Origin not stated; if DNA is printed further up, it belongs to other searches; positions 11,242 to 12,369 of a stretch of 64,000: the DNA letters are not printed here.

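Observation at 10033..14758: BKACE (DUF849) gene embedded in pcaDCHG-B, with no pcaIJ or pcaF in the window: a possible alternative exit from the beta-ketoadipate pathway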

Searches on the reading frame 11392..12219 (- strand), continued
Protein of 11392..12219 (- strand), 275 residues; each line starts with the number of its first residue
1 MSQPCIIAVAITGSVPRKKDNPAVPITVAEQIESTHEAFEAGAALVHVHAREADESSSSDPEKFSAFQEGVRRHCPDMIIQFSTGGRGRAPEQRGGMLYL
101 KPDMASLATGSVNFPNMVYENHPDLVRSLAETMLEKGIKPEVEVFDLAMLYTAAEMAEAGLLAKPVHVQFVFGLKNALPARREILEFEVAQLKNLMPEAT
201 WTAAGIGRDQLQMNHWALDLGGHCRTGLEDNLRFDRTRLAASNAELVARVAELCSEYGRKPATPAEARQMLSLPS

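Call 36: search_solved_structures(query=window:11392-12219:-, show_alignments=3)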
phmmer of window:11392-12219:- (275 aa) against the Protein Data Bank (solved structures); distinct sequences matched with E-value up to 0.001: 19.
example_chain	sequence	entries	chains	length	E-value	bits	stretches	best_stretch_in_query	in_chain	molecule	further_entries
3no5_A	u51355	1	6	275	1.5e-114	385.2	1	1-273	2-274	Uncharacterized protein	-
3chv_A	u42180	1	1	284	3e-100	338.4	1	2-275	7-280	Prokaryotic domain of unknown function (DUF849) with a TIM barrel fold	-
3fa5_A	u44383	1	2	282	8.6e-98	330.3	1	3-273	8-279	protein of unknown function (DUF849)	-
2y7d_A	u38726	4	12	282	4.7e-58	200.1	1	3-273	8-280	3-KETO-5-AMINOHEXANOATE CLEAVAGE ENZYME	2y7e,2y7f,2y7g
3lot_A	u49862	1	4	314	8.3e-39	137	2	118-273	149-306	uncharacterized protein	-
9zsc_A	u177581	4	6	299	3.5e-38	134.9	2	91-272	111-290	3-keto-5-aminohexanoate cleavage protein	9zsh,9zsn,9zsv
8rio_A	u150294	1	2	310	1.4e-33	119.8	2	119-273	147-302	3-keto-5-aminohexanoate cleavage protein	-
8rip_A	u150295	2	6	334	2e-33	119.3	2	119-273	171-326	3-keto-5-aminohexanoate cleavage protein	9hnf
3c6c_A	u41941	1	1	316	4.5e-33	118.2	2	115-273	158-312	3-keto-5-aminohexanoate cleavage enzyme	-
3e02_A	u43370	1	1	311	5.5e-28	101.5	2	135-272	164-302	uncharacterized protein DUF849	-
3e49_A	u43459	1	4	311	6.4e-28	101.3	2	118-273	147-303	uncharacterized protein DUF849 with a TIM barrel fold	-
5zmy_A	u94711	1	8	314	1.4e-17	67.4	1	7-273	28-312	Cis-epoxysuccinate hydrolase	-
5zmu_A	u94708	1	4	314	9e-17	64.8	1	7-273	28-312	Cis-epoxysuccinate hydrolase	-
5i9f_A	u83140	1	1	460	4.2e-08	36.4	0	127-147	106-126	pentatricopeptide repeat protein dPPR-U10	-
5i9h_A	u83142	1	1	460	8.4e-08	35.4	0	127-147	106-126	pentatricopeptide repeat protein dPPR-U8G2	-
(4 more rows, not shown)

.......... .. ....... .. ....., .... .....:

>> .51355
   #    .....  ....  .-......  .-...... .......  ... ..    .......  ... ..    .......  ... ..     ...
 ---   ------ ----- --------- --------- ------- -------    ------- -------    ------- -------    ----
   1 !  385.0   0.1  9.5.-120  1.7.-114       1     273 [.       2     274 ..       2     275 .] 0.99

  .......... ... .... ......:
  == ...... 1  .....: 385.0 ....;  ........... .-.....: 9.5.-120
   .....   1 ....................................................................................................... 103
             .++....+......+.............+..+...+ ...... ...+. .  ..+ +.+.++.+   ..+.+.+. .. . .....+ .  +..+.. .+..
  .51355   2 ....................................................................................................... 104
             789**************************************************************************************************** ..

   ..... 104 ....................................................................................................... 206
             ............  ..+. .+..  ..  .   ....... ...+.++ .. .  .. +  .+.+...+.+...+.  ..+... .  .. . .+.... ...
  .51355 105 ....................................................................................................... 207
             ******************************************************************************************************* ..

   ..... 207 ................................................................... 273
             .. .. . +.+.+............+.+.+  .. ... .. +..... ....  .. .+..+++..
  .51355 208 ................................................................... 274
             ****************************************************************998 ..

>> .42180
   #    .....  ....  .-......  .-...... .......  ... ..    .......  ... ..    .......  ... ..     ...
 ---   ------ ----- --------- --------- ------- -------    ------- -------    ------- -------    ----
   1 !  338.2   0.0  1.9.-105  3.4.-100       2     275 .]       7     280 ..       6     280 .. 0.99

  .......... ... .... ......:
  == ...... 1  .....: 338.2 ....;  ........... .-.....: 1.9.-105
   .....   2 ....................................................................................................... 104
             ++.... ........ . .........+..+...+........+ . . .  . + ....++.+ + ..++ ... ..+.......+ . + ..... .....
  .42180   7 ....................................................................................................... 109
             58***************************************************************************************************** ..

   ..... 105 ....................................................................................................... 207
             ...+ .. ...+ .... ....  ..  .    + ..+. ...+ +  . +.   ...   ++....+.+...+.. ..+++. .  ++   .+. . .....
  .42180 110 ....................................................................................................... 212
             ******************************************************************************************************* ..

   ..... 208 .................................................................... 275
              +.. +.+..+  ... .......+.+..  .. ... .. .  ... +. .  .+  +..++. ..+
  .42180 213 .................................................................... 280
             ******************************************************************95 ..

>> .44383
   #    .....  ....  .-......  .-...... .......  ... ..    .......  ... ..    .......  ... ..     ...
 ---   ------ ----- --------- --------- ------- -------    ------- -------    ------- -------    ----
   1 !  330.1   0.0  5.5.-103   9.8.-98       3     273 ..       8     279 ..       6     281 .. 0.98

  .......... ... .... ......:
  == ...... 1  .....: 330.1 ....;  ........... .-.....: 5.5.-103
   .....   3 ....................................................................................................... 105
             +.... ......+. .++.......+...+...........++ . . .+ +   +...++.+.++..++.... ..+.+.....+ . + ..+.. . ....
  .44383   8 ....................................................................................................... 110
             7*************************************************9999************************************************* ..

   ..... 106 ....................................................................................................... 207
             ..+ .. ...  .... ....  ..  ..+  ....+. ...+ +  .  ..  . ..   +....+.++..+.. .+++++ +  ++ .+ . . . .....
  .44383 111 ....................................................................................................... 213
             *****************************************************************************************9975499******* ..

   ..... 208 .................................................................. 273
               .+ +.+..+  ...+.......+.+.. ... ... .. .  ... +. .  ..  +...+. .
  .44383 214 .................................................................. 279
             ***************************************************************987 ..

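Call 38: search_solved_structures(query=window:11392-12219:-, show_alignments=4, max_evalue=1e-50)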
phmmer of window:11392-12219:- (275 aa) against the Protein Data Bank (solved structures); distinct sequences matched with E-value up to 1e-50: 4.
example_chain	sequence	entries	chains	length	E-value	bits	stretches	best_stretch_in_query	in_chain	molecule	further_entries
3no5_A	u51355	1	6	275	1.5e-114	385.2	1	1-273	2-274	Uncharacterized protein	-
3chv_A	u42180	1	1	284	3e-100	338.4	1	2-275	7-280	Prokaryotic domain of unknown function (DUF849) with a TIM barrel fold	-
3fa5_A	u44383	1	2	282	8.6e-98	330.3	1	3-273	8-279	protein of unknown function (DUF849)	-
2y7d_A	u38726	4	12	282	4.7e-58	200.1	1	3-273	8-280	3-KETO-5-AMINOHEXANOATE CLEAVAGE ENZYME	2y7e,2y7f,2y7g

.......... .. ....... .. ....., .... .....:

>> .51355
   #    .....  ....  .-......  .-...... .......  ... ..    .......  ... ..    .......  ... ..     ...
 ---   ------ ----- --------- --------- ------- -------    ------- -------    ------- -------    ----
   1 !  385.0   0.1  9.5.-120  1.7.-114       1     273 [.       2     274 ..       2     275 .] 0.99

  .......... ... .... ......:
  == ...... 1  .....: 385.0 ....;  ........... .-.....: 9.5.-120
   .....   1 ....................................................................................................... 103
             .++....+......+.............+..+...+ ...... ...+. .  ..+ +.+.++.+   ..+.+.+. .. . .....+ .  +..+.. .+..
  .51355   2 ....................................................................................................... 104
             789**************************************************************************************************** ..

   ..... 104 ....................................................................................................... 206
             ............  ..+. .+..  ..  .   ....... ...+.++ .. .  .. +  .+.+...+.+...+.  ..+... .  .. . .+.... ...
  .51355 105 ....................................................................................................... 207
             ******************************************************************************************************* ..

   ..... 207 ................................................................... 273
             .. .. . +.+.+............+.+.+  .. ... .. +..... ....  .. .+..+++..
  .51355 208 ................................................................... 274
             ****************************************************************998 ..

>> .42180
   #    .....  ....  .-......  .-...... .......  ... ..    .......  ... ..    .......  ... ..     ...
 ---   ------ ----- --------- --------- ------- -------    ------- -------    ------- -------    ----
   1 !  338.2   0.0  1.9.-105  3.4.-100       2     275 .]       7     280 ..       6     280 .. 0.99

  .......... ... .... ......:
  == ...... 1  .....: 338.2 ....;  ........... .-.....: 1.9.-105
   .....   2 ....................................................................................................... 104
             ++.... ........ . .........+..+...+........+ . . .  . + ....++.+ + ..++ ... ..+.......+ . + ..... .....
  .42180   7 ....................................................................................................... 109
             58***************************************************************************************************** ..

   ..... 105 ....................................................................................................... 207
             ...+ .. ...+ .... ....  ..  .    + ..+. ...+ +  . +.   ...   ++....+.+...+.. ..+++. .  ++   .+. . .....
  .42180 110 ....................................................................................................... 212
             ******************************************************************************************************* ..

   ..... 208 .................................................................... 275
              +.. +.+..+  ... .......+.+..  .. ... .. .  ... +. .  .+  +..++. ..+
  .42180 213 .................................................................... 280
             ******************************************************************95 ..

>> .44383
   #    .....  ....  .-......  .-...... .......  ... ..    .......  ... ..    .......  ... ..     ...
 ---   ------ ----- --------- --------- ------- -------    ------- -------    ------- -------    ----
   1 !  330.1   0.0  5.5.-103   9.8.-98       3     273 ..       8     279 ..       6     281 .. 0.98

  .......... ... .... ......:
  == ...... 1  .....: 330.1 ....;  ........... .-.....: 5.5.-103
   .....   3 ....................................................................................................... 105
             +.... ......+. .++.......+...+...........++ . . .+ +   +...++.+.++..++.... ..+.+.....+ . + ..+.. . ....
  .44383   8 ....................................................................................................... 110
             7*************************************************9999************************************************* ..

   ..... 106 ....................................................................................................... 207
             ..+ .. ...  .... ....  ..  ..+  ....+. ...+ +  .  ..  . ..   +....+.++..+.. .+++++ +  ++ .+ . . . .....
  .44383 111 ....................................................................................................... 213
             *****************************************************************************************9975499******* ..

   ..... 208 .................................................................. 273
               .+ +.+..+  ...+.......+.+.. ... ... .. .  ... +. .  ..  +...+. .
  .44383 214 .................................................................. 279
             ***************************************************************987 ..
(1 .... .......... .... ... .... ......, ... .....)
